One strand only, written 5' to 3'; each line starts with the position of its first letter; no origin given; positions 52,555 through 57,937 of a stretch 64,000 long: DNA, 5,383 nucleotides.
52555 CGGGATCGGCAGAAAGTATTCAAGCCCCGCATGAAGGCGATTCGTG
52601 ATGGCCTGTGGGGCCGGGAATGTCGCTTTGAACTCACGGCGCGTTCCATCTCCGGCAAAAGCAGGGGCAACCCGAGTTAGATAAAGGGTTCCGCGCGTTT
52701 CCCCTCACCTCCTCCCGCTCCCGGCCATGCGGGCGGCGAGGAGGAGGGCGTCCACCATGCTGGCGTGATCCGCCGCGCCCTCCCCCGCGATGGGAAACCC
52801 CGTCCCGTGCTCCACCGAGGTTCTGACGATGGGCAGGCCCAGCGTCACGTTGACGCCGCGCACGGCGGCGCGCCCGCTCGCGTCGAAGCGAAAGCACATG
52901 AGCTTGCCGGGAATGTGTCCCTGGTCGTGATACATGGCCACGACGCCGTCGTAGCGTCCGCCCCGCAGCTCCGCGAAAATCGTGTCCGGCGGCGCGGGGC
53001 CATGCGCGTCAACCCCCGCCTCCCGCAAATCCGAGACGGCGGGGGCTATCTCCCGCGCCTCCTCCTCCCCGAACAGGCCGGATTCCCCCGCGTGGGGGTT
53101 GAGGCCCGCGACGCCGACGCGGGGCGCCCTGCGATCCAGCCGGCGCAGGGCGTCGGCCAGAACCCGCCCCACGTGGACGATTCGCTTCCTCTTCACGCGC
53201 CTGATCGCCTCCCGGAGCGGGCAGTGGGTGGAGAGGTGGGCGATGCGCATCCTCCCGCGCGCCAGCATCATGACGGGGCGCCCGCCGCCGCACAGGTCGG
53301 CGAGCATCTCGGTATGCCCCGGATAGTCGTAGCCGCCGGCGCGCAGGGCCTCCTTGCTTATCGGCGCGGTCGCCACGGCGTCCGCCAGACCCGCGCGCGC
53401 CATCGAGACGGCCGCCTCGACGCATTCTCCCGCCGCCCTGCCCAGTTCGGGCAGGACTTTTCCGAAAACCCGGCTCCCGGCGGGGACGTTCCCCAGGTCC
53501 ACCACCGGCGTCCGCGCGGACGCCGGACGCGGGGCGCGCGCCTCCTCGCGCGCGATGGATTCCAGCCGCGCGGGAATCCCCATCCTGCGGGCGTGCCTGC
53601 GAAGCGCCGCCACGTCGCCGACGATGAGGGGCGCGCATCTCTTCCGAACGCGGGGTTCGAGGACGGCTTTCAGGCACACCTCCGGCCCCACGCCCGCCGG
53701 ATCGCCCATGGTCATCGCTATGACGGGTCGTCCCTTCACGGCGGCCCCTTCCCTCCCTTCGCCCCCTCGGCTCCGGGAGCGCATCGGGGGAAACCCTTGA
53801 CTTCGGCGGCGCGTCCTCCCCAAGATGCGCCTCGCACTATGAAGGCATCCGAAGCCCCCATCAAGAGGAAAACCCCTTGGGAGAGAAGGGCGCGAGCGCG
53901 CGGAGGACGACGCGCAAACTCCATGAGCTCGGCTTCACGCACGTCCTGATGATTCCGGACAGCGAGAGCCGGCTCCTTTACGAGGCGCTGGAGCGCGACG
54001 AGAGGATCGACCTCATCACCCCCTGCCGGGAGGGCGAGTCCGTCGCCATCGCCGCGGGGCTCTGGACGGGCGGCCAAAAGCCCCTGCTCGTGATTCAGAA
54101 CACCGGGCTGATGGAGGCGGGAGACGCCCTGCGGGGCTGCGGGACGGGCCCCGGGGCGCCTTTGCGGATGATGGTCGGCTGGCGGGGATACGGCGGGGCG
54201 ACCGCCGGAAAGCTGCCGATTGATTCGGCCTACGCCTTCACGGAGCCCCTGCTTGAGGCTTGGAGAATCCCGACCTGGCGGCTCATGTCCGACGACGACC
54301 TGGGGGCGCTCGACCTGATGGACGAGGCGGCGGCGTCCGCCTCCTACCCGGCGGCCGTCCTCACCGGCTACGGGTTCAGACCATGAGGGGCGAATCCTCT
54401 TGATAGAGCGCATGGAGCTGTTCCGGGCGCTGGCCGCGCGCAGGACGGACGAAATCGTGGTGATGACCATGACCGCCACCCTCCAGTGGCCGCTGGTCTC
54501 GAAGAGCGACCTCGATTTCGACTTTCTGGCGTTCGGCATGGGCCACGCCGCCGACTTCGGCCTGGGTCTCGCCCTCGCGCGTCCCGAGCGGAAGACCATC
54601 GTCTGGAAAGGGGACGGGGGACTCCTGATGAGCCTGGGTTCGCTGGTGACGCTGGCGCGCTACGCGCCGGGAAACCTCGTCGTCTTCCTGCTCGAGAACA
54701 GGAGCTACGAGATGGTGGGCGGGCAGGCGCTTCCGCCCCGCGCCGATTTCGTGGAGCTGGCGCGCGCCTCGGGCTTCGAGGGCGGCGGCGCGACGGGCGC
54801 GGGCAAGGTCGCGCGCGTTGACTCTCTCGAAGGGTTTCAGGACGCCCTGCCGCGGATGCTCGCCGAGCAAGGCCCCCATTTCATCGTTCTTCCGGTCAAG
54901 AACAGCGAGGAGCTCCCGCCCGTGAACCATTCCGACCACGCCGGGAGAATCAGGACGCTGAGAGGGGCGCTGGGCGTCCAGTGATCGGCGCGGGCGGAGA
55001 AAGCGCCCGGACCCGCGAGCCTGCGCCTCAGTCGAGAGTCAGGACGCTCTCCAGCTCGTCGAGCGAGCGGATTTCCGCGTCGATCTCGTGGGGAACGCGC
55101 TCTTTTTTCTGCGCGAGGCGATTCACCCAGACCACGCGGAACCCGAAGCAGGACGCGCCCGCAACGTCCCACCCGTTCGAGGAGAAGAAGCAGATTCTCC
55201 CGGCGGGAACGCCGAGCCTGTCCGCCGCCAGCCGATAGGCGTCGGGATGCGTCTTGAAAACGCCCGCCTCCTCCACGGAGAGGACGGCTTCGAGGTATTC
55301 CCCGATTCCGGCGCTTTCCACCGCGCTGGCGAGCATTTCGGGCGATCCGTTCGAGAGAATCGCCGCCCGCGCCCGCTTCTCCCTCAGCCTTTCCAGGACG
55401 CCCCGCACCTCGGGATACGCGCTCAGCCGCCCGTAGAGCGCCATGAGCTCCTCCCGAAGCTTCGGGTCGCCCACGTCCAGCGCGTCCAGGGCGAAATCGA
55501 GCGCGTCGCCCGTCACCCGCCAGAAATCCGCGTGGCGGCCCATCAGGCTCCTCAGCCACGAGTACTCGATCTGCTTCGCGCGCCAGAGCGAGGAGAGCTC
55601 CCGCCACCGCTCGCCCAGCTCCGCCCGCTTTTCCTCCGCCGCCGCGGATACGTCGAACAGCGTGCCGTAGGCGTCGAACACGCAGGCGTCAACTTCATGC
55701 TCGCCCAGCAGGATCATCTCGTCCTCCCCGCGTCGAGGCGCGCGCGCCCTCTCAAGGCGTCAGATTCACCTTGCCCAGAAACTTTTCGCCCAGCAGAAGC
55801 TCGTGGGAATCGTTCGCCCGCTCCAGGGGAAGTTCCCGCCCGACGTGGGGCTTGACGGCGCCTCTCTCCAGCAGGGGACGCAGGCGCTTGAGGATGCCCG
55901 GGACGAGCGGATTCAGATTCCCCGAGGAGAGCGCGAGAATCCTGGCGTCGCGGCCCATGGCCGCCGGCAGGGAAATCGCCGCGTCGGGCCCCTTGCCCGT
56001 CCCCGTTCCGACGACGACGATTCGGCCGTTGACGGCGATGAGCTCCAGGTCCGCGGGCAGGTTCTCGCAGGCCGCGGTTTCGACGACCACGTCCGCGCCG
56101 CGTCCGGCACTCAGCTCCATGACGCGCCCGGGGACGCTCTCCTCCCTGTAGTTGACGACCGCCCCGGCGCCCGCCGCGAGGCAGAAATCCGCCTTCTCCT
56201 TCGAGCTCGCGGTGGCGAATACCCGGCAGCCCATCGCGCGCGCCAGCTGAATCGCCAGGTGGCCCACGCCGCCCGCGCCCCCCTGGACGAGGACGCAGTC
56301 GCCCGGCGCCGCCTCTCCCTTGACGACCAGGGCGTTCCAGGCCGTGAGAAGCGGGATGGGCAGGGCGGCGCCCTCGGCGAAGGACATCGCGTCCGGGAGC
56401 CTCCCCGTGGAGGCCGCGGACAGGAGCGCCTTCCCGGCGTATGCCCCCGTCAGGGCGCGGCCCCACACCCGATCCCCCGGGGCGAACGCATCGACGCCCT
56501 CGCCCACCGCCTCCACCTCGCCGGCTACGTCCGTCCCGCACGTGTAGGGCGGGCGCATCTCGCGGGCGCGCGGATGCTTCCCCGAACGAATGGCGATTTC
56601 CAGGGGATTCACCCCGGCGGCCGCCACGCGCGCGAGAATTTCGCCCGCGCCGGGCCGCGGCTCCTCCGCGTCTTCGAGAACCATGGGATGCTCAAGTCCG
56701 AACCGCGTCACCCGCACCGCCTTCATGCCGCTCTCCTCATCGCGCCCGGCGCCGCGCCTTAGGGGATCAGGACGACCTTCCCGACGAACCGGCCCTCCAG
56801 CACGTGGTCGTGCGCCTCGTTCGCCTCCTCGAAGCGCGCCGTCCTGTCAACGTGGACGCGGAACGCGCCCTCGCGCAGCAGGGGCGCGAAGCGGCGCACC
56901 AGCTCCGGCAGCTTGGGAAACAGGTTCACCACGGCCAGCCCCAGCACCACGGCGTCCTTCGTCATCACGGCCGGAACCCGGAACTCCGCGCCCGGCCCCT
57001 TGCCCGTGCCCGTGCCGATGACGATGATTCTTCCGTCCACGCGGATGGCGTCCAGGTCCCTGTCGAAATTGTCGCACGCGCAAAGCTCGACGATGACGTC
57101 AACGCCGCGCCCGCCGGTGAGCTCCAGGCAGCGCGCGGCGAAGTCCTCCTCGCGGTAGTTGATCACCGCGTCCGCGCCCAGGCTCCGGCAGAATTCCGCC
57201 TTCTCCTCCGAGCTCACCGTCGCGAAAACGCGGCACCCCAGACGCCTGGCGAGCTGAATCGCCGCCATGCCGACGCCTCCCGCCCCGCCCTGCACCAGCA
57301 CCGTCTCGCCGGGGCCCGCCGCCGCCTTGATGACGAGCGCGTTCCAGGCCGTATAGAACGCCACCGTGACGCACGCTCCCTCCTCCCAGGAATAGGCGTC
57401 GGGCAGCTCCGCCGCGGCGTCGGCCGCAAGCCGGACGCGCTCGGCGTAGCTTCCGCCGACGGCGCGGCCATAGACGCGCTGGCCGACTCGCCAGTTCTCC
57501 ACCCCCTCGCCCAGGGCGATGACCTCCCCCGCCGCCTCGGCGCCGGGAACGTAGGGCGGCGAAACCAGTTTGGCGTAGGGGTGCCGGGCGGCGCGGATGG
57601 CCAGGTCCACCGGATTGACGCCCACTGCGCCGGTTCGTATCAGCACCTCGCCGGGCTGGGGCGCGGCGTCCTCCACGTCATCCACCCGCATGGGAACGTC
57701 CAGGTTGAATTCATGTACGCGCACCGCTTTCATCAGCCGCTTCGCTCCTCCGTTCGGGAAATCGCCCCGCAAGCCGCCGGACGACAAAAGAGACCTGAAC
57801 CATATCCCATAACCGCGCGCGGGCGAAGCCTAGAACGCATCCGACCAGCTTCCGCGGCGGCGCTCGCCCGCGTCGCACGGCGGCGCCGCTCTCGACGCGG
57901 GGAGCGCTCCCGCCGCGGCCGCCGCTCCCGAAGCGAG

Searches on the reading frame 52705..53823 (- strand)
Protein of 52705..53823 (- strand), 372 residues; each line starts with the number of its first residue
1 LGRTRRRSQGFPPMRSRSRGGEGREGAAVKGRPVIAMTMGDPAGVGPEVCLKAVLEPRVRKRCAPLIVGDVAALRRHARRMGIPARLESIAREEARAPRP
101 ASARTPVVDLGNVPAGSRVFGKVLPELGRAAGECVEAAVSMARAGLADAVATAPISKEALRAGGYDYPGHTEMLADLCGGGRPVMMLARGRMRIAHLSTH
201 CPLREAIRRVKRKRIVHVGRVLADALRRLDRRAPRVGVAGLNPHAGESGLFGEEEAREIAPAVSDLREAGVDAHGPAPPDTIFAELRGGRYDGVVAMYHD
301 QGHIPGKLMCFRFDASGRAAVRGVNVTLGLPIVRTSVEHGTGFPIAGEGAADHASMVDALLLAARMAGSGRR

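Call 76: search_protein_families(library=pfam, proteins=[window:52705-53823:-], max_evalue=0.0001)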
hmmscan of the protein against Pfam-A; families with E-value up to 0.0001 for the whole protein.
window:52705-53823:- (372 aa): 1 family
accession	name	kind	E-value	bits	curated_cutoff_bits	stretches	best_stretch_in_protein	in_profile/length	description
PF04166.17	PdxA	-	4.2e-96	322.1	27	1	62-363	2-286/286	Pyridoxal phosphate biosynthetic protein PdxA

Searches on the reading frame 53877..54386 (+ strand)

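Call 76: search_protein_families(library=pfam, proteins=[window:53877-54386:+], max_evalue=0.0001)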
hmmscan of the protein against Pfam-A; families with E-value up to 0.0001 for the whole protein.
window:53877-54386:+ (169 aa): 1 family
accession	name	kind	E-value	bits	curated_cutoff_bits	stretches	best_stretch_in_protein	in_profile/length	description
PF02776.23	TPP_enzyme_N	-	2.6e-06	27.6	26.8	1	13-106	9-103/119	Thiamine pyrophosphate enzyme, N-terminal TPP binding domain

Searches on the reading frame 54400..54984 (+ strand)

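Call 76: search_protein_families(library=pfam, proteins=[window:54400-54984:+], max_evalue=0.0001)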
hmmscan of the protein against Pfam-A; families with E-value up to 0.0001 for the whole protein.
window:54400-54984:+ (194 aa): 1 family
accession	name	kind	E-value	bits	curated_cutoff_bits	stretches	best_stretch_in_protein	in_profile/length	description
PF02775.26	TPP_enzyme_C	-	4.2e-18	66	21.9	1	44-163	27-150/151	Thiamine pyrophosphate enzyme, C-terminal TPP binding domain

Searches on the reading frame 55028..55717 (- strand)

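Call 76: search_protein_families(library=pfam, proteins=[window:55028-55717:-], max_evalue=0.0001)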
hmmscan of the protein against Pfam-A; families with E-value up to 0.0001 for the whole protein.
window:55028-55717:- (229 aa): 2 families
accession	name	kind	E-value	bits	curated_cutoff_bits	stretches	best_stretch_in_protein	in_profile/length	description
PF00702.32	Hydrolase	-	3.3e-25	90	26.4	1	9-192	1-191/191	haloacid dehalogenase-like hydrolase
PF13419.12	HAD_2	-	4.1e-09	37.2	23.8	1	97-198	77-178/178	Haloacid dehalogenase-like hydrolase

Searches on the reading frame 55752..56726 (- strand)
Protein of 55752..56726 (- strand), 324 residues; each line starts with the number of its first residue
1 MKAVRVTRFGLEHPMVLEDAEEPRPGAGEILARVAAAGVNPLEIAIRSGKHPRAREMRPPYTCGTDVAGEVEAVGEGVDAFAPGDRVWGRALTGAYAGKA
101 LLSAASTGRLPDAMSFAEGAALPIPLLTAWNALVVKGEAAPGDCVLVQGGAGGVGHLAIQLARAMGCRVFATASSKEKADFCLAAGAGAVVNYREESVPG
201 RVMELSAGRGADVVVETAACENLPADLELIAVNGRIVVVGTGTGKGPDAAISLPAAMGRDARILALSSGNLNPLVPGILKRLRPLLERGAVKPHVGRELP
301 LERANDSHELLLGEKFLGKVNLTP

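Call 76: search_protein_families(library=pfam, proteins=[window:55752-56726:-], max_evalue=0.0001)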
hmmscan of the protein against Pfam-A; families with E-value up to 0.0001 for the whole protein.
window:55752-56726:- (324 aa): 3 families
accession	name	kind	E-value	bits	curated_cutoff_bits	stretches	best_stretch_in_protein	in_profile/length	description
PF00107.32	ADH_zinc_N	-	2e-25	89.6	31.8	1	153-270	1-116/129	Zinc-binding dehydrogenase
PF08240.17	ADH_N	-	8.1e-15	55.4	23.5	1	26-92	1-65/104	Alcohol dehydrogenase GroES-like domain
PF13602.12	ADH_zinc_N_2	-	2.1e-13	51.8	27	1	186-320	2-132/134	Zinc-binding dehydrogenase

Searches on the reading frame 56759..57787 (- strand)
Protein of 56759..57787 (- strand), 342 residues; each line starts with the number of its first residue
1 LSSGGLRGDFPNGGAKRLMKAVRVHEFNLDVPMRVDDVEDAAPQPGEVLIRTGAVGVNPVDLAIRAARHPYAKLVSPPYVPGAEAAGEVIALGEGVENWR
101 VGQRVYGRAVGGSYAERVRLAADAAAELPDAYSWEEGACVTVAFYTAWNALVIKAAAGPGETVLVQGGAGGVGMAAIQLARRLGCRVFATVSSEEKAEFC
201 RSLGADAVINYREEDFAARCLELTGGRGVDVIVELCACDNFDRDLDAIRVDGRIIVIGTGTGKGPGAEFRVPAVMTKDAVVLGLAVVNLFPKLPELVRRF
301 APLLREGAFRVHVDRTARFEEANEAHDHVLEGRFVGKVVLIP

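Call 76: search_protein_families(library=pfam, proteins=[window:56759-57787:-], max_evalue=0.0001)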
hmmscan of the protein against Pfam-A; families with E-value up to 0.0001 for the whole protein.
window:56759-57787:- (342 aa): 3 families
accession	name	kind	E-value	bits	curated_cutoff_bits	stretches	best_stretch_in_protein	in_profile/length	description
PF00107.32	ADH_zinc_N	-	7.1e-30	104.1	31.8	1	171-300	1-127/129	Zinc-binding dehydrogenase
PF13602.12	ADH_zinc_N_2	-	2.4e-22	80.7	27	1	203-340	1-134/134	Zinc-binding dehydrogenase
PF08240.17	ADH_N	-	1e-16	61.5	23.5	1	44-130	1-104/104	Alcohol dehydrogenase GroES-like domain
